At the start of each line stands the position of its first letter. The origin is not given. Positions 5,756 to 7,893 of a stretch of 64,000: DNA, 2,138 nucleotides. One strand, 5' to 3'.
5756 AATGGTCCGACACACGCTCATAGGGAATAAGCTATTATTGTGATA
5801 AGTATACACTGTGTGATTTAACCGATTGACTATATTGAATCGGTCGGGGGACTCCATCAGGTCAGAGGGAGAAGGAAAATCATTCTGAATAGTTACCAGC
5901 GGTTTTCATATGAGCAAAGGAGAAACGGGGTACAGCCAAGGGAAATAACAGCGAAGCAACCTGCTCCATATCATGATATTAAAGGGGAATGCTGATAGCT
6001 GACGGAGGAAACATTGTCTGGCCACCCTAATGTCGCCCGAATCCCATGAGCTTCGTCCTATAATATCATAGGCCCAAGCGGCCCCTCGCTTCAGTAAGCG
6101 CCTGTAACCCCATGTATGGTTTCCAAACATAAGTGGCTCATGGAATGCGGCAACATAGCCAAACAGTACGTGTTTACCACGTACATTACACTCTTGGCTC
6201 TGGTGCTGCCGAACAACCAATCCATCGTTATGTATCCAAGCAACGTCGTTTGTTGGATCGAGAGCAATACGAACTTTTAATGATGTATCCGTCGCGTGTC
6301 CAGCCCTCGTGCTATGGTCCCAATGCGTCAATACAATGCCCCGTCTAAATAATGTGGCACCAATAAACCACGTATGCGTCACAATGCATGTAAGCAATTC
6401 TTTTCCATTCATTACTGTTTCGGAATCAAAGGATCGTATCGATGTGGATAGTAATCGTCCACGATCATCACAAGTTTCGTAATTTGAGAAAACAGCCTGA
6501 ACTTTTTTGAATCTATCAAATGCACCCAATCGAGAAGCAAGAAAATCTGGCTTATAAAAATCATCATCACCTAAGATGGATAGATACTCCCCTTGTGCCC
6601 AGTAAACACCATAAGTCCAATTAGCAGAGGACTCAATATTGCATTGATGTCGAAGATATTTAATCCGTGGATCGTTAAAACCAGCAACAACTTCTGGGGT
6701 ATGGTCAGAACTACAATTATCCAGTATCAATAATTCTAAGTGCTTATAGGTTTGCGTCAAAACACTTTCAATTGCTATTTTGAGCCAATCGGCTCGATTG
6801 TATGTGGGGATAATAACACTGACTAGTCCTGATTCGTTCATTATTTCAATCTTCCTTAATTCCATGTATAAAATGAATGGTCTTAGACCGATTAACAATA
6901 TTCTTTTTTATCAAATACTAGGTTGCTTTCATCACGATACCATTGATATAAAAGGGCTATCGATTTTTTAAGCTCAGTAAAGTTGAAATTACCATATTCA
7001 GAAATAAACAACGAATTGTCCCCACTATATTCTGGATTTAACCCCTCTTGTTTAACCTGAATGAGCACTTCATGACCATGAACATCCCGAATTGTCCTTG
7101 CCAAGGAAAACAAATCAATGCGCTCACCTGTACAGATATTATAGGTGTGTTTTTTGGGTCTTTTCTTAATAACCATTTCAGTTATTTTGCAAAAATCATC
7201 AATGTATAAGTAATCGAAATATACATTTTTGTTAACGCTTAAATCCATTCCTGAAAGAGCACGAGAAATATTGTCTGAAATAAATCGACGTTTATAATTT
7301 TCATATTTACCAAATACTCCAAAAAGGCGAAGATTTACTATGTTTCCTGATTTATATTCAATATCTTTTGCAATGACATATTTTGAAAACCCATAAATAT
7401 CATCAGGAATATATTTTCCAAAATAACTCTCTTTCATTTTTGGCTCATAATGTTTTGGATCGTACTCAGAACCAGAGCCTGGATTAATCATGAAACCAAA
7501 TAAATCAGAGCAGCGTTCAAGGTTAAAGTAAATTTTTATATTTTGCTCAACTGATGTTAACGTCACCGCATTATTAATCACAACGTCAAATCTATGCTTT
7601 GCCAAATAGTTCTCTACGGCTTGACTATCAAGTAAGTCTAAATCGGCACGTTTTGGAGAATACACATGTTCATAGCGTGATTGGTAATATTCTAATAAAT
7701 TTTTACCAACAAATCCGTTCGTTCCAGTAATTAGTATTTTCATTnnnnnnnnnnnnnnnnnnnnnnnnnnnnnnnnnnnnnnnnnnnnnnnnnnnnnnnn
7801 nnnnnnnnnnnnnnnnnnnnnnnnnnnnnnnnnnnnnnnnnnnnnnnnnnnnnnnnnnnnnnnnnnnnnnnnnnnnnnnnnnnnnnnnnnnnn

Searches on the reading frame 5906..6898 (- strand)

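Call 16: search_protein_families(library=pfam, proteins=[window:5906-6898:-], max_evalue=0.00001)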
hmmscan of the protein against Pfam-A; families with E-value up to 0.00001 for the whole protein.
window:5906-6898:- (330 aa): 2 families
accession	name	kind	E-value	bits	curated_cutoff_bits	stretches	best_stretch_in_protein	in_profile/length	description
PF00535.33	Glycos_transf_2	-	9.9e-29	100.9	23.3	1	27-176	1-156/168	Glycosyl transferase family 2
PF13641.12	Glyco_tranf_2_3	-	2e-07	31.7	27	1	26-153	3-135/230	Glycosyltransferase like family 2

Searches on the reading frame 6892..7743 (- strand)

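Call 16: search_protein_families(library=pfam, proteins=[window:6892-7743:-], max_evalue=0.00001)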
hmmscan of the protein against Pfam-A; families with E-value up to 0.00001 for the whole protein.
window:6892-7743:- (283 aa): 3 families
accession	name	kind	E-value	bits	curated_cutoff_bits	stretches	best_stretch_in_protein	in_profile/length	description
PF01370.27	Epimerase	-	4.5e-23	82.4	20.9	1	3-204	1-240/240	NAD dependent epimerase/dehydratase family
PF04321.23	RmlD_sub_bind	-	8.8e-14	51.7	27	1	1-60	1-60/287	RmlD substrate binding domain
PF16363.11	GDP_Man_Dehyd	-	1.4e-07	31.8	27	0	112-215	148-259/332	GDP-mannose 4,6 dehydratase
